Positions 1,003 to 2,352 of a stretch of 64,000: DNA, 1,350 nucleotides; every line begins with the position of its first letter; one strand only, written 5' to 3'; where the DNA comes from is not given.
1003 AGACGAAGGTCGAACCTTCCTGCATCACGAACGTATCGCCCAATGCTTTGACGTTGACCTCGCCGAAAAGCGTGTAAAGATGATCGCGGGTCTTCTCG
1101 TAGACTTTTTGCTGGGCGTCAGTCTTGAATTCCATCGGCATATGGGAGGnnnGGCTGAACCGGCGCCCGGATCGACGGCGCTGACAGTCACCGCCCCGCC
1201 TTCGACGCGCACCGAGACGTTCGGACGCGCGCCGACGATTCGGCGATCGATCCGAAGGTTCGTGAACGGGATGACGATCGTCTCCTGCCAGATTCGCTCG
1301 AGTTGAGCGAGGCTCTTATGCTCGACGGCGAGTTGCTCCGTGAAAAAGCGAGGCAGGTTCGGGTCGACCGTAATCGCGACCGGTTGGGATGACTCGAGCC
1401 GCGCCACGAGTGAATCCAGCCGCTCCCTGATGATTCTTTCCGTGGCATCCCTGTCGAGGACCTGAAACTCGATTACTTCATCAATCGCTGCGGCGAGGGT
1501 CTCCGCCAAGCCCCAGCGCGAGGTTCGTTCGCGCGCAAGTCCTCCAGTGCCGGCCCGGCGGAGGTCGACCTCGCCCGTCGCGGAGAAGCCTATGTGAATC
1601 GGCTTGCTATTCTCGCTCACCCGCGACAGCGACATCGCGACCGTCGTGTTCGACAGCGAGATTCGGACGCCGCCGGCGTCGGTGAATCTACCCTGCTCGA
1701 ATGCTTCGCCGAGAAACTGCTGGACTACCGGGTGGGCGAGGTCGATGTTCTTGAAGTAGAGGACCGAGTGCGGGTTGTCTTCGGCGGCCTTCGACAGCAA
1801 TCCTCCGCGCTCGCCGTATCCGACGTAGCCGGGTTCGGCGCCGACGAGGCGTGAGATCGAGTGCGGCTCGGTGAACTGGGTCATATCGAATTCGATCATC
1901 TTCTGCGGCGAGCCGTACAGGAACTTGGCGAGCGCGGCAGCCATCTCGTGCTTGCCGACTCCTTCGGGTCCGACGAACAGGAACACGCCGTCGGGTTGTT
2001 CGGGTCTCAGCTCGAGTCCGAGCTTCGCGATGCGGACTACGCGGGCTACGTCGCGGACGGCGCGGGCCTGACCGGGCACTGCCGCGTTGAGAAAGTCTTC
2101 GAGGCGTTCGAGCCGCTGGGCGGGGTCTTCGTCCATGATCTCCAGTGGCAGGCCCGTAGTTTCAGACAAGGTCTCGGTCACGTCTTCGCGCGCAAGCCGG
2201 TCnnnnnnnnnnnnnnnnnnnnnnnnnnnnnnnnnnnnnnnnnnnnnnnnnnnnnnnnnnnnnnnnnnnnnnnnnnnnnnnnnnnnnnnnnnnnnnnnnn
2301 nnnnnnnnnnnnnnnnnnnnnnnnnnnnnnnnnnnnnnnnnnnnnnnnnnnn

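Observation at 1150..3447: ClpA-like unfoldase with an inactivated second AAA+ module but retained IGF loop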

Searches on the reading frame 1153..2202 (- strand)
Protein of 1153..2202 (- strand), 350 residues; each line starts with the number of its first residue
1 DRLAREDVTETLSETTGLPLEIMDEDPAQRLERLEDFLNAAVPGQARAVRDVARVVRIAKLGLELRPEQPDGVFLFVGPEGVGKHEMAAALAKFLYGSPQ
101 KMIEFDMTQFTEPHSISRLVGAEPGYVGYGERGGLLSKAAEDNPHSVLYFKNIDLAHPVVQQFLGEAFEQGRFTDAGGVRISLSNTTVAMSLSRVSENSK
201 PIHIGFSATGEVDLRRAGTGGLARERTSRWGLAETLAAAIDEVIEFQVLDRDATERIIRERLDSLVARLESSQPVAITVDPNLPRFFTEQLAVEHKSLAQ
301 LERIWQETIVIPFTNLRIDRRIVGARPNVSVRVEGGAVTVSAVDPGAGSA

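Call 18: search_protein_representatives(protein=window:1153-2202:-)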
Query: 350 residues. Proteins with E-value up to 0.001 (for the whole library): 23079; up to 1e-10: 15862; up to 1e-30: 2479. The best 150 are listed.
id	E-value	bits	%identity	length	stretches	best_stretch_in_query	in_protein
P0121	3.8e-137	473.2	68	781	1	2-344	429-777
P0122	4.9e-72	259.2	34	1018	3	28-191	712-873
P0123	7.0e-68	245.6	28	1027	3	29-314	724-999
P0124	1.4e-63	231.5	62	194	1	148-342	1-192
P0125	1.6e-63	231.2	49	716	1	6-262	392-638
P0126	1.9e-59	217.9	32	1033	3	29-185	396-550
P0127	4.7e-58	213.3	33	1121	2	24-294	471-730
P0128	2.4e-55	204.4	39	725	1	4-289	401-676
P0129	3.5e-55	203.9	40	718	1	6-325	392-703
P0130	1.8e-52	194.9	34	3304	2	6-191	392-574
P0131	1.3e-49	185.6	36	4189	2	23-191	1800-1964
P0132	2.0e-49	184.9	36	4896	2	17-203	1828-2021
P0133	2.2e-49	184.8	34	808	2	30-195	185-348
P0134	3.6e-49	184.1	35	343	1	4-314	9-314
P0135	6.0e-49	183.4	34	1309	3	25-185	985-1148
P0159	9.0e-45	169.7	32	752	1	6-342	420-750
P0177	1.1e-42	162.8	32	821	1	6-336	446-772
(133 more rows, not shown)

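Call 20: find_encoding_contigs(protein=P0125, flank=6000, max_places=2)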
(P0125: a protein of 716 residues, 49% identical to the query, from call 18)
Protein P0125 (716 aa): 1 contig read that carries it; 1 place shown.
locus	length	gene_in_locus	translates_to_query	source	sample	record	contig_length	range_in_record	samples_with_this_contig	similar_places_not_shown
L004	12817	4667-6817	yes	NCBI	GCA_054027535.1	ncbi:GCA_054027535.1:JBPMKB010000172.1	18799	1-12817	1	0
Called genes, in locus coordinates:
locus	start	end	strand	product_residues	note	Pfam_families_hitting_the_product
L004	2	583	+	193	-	?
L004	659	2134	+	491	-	-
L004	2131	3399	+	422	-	PF05496:RuvB_N (faint), PF13177:DNA_pol3_delta2, PF00004:AAA, PF07728:AAA_5 (faint), PF21960:RCF1-5-like_lid, PF22608:DNAX_ATPase_lid, PF12169:DNA_pol3_gamma3 (weak)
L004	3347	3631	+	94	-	PF02575:YbaB_DNA_bd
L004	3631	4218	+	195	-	PF21176:RecR_HhH, PF02132:RecR_ZnF, PF01751:Toprim, PF13662:Toprim_4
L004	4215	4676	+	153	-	-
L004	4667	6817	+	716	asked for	PF07728:AAA_5 (faint), PF05621:TniB (faint), PF13191:AAA_16 (weak), PF13401:AAA_22 (faint), PF20703:nSTAND1 (faint), PF00004:AAA, PF17871:AAA_lid_9, PF07724:AAA_2, +1 more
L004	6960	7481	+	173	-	PF25084:LbH_EIF2B (weak), PF14602:Hexapep_2 (faint), PF00132:Hexapep (weak)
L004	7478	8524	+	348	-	PF13458:Peripla_BP_6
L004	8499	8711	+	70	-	-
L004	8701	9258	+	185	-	PF22769:DCD, PF00692:dUTPase (faint)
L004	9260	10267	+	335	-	PF00154:RecA_N, PF08423:Rad51 (weak), PF06745:ATPase (weak), PF21096:RecA_C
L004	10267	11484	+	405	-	PF00890:FAD_binding_2 (weak), PF01266:DAO (faint), PF03486:HI0933_like (weak), PF13450:NAD_binding_8 (weak), PF01494:FAD_binding_3 (weak), PF22578:GGR_cat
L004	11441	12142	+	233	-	PF01884:PcrB, PF03060:NMO (faint), PF00977:His_biosynth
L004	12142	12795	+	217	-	PF01966:HD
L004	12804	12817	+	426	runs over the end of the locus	PF07498:Rho_N, PF07497:Rho_RNA_bind, PF00006:ATP-synt_ab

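Call 21: find_encoding_contigs(protein=P0129, flank=6000, max_places=2)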
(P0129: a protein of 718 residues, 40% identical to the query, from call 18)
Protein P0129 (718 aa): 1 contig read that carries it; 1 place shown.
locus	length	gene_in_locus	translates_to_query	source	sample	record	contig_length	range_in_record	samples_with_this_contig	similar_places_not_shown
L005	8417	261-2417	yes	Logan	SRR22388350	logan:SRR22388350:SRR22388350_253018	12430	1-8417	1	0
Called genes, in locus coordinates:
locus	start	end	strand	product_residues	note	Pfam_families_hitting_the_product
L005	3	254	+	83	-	?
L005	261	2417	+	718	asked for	PF05496:RuvB_N (faint), PF05621:TniB (weak), PF13191:AAA_16 (weak), PF13401:AAA_22 (faint), PF20720:nSTAND3 (faint), PF00004:AAA, PF17871:AAA_lid_9, PF07724:AAA_2, +1 more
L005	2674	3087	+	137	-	-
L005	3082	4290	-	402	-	PF00275:EPSP_synthase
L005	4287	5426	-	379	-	PF01702:TGT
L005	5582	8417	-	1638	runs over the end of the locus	-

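Call 41: search_protein_families(library=pfam, proteins=[L004:4215-4676:+, L005:3-254:+, L005:2674-3087:+, L004:6960-7481:+, P0125, P0129, P0128, P0159, P0177], max_evalue=0.1)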
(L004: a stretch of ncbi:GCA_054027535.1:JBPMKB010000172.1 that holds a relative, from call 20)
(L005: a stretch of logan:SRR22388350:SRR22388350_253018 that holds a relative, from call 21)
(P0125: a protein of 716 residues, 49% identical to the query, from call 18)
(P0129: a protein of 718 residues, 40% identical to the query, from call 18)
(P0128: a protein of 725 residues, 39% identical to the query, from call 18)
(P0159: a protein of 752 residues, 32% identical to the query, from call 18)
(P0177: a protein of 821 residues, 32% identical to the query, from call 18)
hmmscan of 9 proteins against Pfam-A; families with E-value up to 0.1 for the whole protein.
L004:4215-4676:+ (153 aa): 0 families

L005:3-254:+ (83 aa): 1 family
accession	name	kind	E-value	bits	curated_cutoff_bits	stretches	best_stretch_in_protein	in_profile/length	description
PF22551.1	TY-Chap1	-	1e-05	25.6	27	1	7-51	85-129/132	T3SS (YopN, CesT) and YbjN peptide-binding chaperone 1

L005:2674-3087:+ (137 aa): 1 family
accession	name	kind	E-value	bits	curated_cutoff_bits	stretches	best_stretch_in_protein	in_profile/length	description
PF13650.11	Asp_protease_2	-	0.0071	17.5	24.3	1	29-73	9-53/90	Aspartyl protease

L004:6960-7481:+ (173 aa): 5 families
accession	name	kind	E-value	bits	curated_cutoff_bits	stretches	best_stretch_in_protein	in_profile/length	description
PF00132.30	Hexapep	-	1.1e-14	53.8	27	3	89-122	1-34/36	Bacterial transferase hexapeptide (six repeats)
PF25084.1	LbH_EIF2B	-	1.3e-06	28.7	54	1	50-131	22-102/105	EIF2B subunit epsilon LbH domain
PF14602.12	Hexapep_2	-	2.6e-06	27.5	27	1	91-120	3-30/34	Hexapeptide repeat of succinyl-transferase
PF21711.3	DCTN5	-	0.00044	20.4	40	1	35-160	40-172/182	Dynactin subunit 5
PF24894.1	Hexapep_GlmU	-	0.037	14.6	23.3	0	73-121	35-82/104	GlmU-like, C-terminal hexapeptide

P0125 (716 aa): 28 families (the best 25 are shown)
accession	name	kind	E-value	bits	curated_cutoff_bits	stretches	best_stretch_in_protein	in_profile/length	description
PF07724.20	AAA_2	-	9.7e-36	123.7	27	2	456-589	2-135/166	AAA domain (Cdc48 subfamily)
PF00004.35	AAA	-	3.5e-22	79.7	21.2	2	184-314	2-124/131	ATPase family associated with various cellular activities (AAA)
PF17871.7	AAA_lid_9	-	1.7e-20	73.3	22.8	1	322-389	1-68/104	AAA lid domain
PF07728.20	AAA_5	-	1.8e-10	41.4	22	2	462-585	4-129/139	AAA domain (dynein-related subfamily)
PF13191.12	AAA_16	-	8.8e-08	33.3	32.6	1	161-207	2-51/167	AAA ATPase domain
PF05621.17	TniB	-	1.9e-06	27.9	22.4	1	222-317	90-183/189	Bacterial TniB protein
PF20703.3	nSTAND1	-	2e-05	24.8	27.1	1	163-400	18-218/379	Novel STAND NTPase 1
PF13401.12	AAA_22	-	2.4e-05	25.1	27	1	183-280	8-109/130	AAA domain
PF10431.15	ClpB_D2-small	-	0.00013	22.3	21.9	1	625-700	1-75/81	C-terminal, D2-small domain, of ClpB protein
PF01637.24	ATPase_2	-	0.00045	20.5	33.2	1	164-204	4-44/225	ATPase domain predominantly from Archaea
PF05496.18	RuvB_N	-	0.00047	20.4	27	0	428-480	9-56/159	Holliday junction DNA helicase RuvB P-loop domain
PF12775.13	AAA_7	-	0.0013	18.8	25.8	1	170-261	24-110/181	P-loop containing dynein motor region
PF20720.3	nSTAND3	-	0.0053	16.9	27.2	0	184-204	21-41/155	Novel STAND NTPase 3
PF01695.23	IstB_IS21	-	0.0055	16.7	24.1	0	461-478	96-113/238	IstB-like ATP binding protein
PF20030.5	bpMoxR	-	0.0066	16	27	0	156-205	9-56/205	MoxR domain in the MoxR-vWA-beta-propeller ternary systems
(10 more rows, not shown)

P0129 (718 aa): 33 families (the best 25 are shown)
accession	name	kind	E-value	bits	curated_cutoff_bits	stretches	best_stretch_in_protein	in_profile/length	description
PF07724.20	AAA_2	-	8.4e-31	107.7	27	2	455-586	1-131/166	AAA domain (Cdc48 subfamily)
PF00004.35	AAA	-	3.4e-19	70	21.2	1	185-315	2-125/131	ATPase family associated with various cellular activities (AAA)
PF17871.7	AAA_lid_9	-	7.2e-19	68.1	22.8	1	323-386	2-65/104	AAA lid domain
PF13191.12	AAA_16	-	4.4e-09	37.5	32.6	1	161-267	1-147/167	AAA ATPase domain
PF07728.20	AAA_5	-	1.6e-07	31.8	22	1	460-571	2-108/139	AAA domain (dynein-related subfamily)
PF05621.17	TniB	-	2.2e-07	31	22.4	1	179-319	33-185/189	Bacterial TniB protein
PF20720.3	nSTAND3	-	5.3e-07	29.9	27.2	1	458-494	18-54/155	Novel STAND NTPase 3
PF13401.12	AAA_22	-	1.6e-06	28.9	27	1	182-278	6-103/130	AAA domain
PF05496.18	RuvB_N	-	5.1e-06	26.8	27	1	426-480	7-56/159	Holliday junction DNA helicase RuvB P-loop domain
PF13173.12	AAA_14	-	2.5e-05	24.7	27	1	185-266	6-76/129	AAA domain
PF12775.13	AAA_7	-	3.2e-05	24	25.8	1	170-262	23-110/181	P-loop containing dynein motor region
PF01637.24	ATPase_2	-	4.3e-05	23.9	33.2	1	162-205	1-44/225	ATPase domain predominantly from Archaea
PF04851.21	ResIII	-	0.00054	20.3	22.5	0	169-232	9-70/164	Type III restriction enzyme, res subunit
PF01695.23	IstB_IS21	-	0.00058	19.9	24.1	0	461-478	96-113/238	IstB-like ATP binding protein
PF20703.3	nSTAND1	-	0.00083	19.5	27.1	1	162-339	16-165/379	Novel STAND NTPase 1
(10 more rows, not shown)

P0128 (725 aa): 32 families (the best 25 are shown)
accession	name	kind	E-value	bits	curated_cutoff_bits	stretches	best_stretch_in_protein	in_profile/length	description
PF07724.20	AAA_2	-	4e-26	92.5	27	1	467-600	2-134/166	AAA domain (Cdc48 subfamily)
PF00004.35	AAA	-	2e-20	74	21.2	2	194-325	2-124/131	ATPase family associated with various cellular activities (AAA)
PF17871.7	AAA_lid_9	-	1.4e-18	67.1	22.8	1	337-416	5-85/104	AAA lid domain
PF13191.12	AAA_16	-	2.7e-11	44.7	32.6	1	171-217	2-51/167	AAA ATPase domain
PF05621.17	TniB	-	1.3e-07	31.6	22.4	1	247-329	105-184/189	Bacterial TniB protein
PF01637.24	ATPase_2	-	1.7e-07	31.7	33.2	1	174-324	4-174/225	ATPase domain predominantly from Archaea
PF07728.20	AAA_5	-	9.6e-07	29.3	22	1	471-513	2-42/139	AAA domain (dynein-related subfamily)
PF05729.18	NACHT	-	1.6e-05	25.3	26.7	1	194-223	4-33/167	NACHT domain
PF05496.18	RuvB_N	-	2.4e-05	24.6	27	0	440-492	10-57/159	Holliday junction DNA helicase RuvB P-loop domain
PF20720.3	nSTAND3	-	5.4e-05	23.4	27.2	0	194-320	21-125/155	Novel STAND NTPase 3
PF13401.12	AAA_22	-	5.8e-05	23.8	27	1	193-291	8-105/130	AAA domain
PF12775.13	AAA_7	-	7e-05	22.9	25.8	0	178-218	22-61/181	P-loop containing dynein motor region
PF00308.24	Bac_DnaA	-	0.00013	22.6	23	1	190-304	33-137/162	Bacterial DnaA ATPAse domain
PF03266.21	NTPase_1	-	0.00017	22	23.9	1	194-243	3-50/168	NTPase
PF20703.3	nSTAND1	-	0.00026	21.2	27.1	1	173-340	18-195/379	Novel STAND NTPase 1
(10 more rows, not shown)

P0159 (752 aa): 12 families
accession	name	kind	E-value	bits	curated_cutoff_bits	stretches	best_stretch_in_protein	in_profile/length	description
PF07724.20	AAA_2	-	2.8e-37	128.8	27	1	483-649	1-164/166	AAA domain (Cdc48 subfamily)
PF17871.7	AAA_lid_9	-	1.3e-13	51.2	22.8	1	349-428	3-80/104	AAA lid domain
PF00004.35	AAA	-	5.4e-12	46.7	21.2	1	209-324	2-111/131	ATPase family associated with various cellular activities (AAA)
PF10431.15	ClpB_D2-small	-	8.2e-07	29.4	21.9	1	674-726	17-68/81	C-terminal, D2-small domain, of ClpB protein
PF02861.25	Clp_N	-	1e-06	29.3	20.7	1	22-62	7-47/53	Clp amino terminal domain, pathogenicity island component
PF05621.17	TniB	-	0.00027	20.9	22.4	0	276-344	119-185/189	Bacterial TniB protein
PF13191.12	AAA_16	-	0.00028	21.8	32.6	1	186-231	2-50/167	AAA ATPase domain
PF07728.20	AAA_5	-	0.0011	19.4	22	0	209-228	3-22/139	AAA domain (dynein-related subfamily)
PF13401.12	AAA_22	-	0.0013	19.5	27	0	204-255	4-48/130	AAA domain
PF05729.18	NACHT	-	0.0035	17.6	26.7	1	210-237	5-32/167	NACHT domain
PF12775.13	AAA_7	-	0.049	13.6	25.8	0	191-231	19-59/181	P-loop containing dynein motor region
PF25201.1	nSTAND6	-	0.067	13.7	27.7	0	187-233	2-46/148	Novel STAND NTPase 6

P0177 (821 aa): 28 families (the best 25 are shown)
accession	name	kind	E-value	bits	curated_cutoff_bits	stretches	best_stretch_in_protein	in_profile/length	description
PF07724.20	AAA_2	-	1.2e-43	149.4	27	1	510-679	2-164/166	AAA domain (Cdc48 subfamily)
PF00004.35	AAA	-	2.5e-18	67.2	21.2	1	232-344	2-110/131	ATPase family associated with various cellular activities (AAA)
PF17871.7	AAA_lid_9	-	2.1e-15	56.9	22.8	1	372-438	3-69/104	AAA lid domain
PF07728.20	AAA_5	-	2.7e-09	37.6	22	2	232-309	3-76/139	AAA domain (dynein-related subfamily)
PF13191.12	AAA_16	-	3.3e-09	37.9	32.6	1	210-265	3-60/167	AAA ATPase domain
PF00158.32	Sigma54_activat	-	4.1e-07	30.3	20.2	1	515-635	26-145/168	Sigma-54 interaction domain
PF02861.25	Clp_N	-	5.3e-07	30.1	20.7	1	20-66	3-49/53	Clp amino terminal domain, pathogenicity island component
PF20720.3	nSTAND3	-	2.6e-06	27.7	27.2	1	513-546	19-52/155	Novel STAND NTPase 3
PF05621.17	TniB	-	6.7e-06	26.1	22.4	1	219-366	26-184/189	Bacterial TniB protein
PF12775.13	AAA_7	-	1.5e-05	25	25.8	1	216-258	22-63/181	P-loop containing dynein motor region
PF05496.18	RuvB_N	-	7.9e-05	22.9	27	0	232-311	37-96/159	Holliday junction DNA helicase RuvB P-loop domain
PF01637.24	ATPase_2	-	0.00014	22.2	33.2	0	212-254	4-46/225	ATPase domain predominantly from Archaea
PF13401.12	AAA_22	-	0.00028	21.6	27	0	229-311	6-96/130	AAA domain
PF10431.15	ClpB_D2-small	-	0.0011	19.4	21.9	1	690-759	4-72/81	C-terminal, D2-small domain, of ClpB protein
PF13173.12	AAA_14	-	0.0014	19.1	27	0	233-312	7-75/129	AAA domain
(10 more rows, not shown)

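Call 44: find_homologous_proteins(query=P0129, max_evalue=1e-30)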
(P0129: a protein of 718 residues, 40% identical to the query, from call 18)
Query P0129 (718 aa): 7983 proteins with E <= 1e-30 among 8000 candidates; the best 120 are listed.
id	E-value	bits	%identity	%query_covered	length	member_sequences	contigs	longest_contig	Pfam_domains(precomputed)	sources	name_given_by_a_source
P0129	0.0e+0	1577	100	100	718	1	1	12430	PF07724.21,PF00004.36,PF13401.13,PF17871.8,PF05496.19,PF07728.21,PF05621.18,PF20720.4,PF13191.13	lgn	-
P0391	7.0e-192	657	45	98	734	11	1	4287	PF07724.21,PF00004.36,PF23569.2,PF20703.4,PF17871.8,PF01637.25,PF07728.21,PF05621.18,PF13191.13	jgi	jgi:ATP-dependent Clp protease ATP-binding subunit ClpC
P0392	3.0e-188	645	44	98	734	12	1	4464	PF07724.21,PF00004.36,PF23569.2,PF20703.4,PF17871.8,PF07728.21,PF05621.18,PF10431.16,PF13191.13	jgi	-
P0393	9.4e-188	644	45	98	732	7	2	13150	PF07724.21,PF00004.36,PF23569.2,PF17871.8,PF07728.21,PF05621.18,PF10431.16,PF13191.13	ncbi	ncbi:MAG: ATP-dependent Clp protease ATP-binding subunit [candidate division WOR-3 bacterium]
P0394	2.1e-186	639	43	98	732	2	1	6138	PF02861.26,PF07724.21,PF00004.36,PF23569.2,PF20703.4,PF17871.8,PF07728.21,PF05621.18,PF13191.13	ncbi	-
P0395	1.9e-180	620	43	99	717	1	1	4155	PF07724.21,PF00004.36,PF23569.2,PF17871.8,PF01637.25,PF07728.21,PF05621.18,PF10431.16,PF13191.13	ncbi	-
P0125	2.3e-178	613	43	96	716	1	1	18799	PF07724.21,PF00004.36,PF13401.13,PF23569.2,PF20703.4,PF17871.8,PF07728.21,PF05621.18,PF13191.13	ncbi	-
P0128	1.7e-163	563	41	99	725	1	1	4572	PF07724.21,PF05729.19,PF00004.36,PF23569.2,PF17871.8,PF05496.19,PF01637.25,PF07728.21,PF05621.18,PF13191.13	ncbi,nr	ncbi:ATP-dependent Clp protease ATP-binding subunit [Candidatus Dependentiae bacterium]|nr:ATP-depen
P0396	2.3e-163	563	41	98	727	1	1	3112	PF00004.36,PF13401.13,PF23569.2,PF20703.4,PF17871.8,PF05673.20,PF05496.19,PF01637.25,PF07728.21,PF13191.13,PF07724.21,PF12775.14,PF05729.19,PF05621.18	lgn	-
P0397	1.0e-162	561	40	99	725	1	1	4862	PF07724.21,PF05729.19,PF00004.36,PF23569.2,PF17871.8,PF05496.19,PF01637.25,PF07728.21,PF05621.18,PF20720.4,PF13191.13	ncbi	-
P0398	3.9e-160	552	47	80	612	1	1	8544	PF07724.21,PF00004.36,PF23569.2,PF17871.8,PF01637.25,PF05621.18,PF13191.13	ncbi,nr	ncbi:MAG: AAA family ATPase, partial [bacterium]|nr:AAA family ATPase [bacterium]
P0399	1.3e-151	524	42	90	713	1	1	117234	PF07724.21,PF00004.36,PF13401.13,PF23569.2,PF20703.4,PF17871.8,PF01637.25,PF07728.21,PF05621.18,PF13191.13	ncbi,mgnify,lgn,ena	mgnify:CR=1 FL=1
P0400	1.6e-141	491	40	96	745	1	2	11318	PF07724.21,PF00004.36,PF23569.2,PF20703.4,PF17871.8,PF07728.21,PF05621.18,PF13191.13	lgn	-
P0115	3.7e-140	486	39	92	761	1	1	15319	PF02861.26,PF07724.21,PF00004.36,PF13401.13,PF23569.2,PF20703.4,PF17871.8,PF01637.25,PF07728.21,PF05621.18,PF13191.13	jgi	jgi:ATP-dependent Clp protease ATP-binding subunit ClpC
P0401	5.0e-140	486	39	99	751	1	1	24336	PF07724.21,PF00004.36,PF13401.13,PF23569.2,PF17871.8,PF07728.21,PF05621.18,PF13191.13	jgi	jgi:ATP-dependent Clp protease ATP-binding subunit ClpC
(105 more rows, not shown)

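Call 47: find_encoding_contigs(protein=P0393, flank=5000, max_places=2)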
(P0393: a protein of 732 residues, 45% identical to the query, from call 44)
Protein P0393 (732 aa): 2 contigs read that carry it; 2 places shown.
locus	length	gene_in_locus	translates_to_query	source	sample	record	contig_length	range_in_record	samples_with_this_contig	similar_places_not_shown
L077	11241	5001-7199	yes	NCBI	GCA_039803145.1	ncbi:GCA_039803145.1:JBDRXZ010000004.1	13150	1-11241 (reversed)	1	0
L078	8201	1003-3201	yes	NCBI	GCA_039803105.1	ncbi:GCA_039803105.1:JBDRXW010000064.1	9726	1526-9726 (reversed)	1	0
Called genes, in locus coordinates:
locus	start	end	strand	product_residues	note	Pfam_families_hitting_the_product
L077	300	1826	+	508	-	PF01520:Amidase_3, PF25275:Golvesin_C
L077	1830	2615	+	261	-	PF00583:Acetyltransf_1 (weak)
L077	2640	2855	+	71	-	PF01783:Ribosomal_L32p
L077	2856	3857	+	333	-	PF02504:FA_synthesis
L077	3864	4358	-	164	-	PF18962:Por_Secre_tail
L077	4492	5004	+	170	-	PF22551:TY-Chap1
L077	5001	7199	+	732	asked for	PF05621:TniB (faint), PF13191:AAA_16 (weak), PF23569:NBD_SMAX1 (weak), PF00004:AAA, PF07728:AAA_5 (faint), PF17871:AAA_lid_9, PF07724:AAA_2, PF10431:ClpB_D2-small (weak)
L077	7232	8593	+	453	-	PF22842:Pel9A-like_beta_helix, PF13229:Beta_helix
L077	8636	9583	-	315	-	PF01544:CorA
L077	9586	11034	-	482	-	PF00478:IMPDH, PF00571:CBS, PF03060:NMO, PF01070:FMN_dh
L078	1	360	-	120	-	?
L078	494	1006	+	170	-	PF22551:TY-Chap1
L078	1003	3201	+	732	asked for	PF05621:TniB (faint), PF13191:AAA_16 (weak), PF23569:NBD_SMAX1 (weak), PF00004:AAA, PF07728:AAA_5 (faint), PF17871:AAA_lid_9, PF07724:AAA_2, PF10431:ClpB_D2-small (weak)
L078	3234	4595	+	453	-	PF22842:Pel9A-like_beta_helix, PF13229:Beta_helix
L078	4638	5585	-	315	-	PF01544:CorA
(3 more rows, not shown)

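Call 48: find_encoding_contigs(protein=P0400, flank=5000, max_places=2)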
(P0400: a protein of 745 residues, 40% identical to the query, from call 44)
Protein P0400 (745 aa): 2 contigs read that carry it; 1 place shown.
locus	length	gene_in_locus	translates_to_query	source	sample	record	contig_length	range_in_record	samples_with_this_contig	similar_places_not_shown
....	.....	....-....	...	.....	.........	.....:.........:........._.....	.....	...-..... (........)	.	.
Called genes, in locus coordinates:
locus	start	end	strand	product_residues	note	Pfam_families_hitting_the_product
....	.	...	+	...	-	?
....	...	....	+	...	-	-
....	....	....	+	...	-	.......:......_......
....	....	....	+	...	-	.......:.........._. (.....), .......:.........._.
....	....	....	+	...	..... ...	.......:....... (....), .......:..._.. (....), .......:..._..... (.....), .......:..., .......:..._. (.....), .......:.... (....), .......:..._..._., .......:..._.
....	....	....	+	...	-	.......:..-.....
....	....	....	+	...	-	-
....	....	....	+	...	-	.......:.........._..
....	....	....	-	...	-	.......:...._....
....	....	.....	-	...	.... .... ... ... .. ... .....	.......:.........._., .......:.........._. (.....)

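Call 49: find_encoding_contigs(protein=P0397, flank=5000, max_places=2)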
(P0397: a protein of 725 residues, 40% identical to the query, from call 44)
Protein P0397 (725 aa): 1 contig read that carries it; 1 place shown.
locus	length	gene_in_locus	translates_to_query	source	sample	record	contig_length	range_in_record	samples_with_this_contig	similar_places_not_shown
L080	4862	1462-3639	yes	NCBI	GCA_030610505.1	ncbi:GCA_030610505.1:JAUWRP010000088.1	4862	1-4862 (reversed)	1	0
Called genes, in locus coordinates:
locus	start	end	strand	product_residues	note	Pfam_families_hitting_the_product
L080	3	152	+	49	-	?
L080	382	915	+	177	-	-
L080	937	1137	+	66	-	-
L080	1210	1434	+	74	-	-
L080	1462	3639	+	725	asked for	PF07728:AAA_5 (faint), PF01637:ATPase_2 (faint), PF05621:TniB (faint), PF13191:AAA_16, PF23569:NBD_SMAX1 (weak), PF00004:AAA, PF17871:AAA_lid_9, PF07724:AAA_2, +3 more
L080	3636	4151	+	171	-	PF01613:Flavin_Reduct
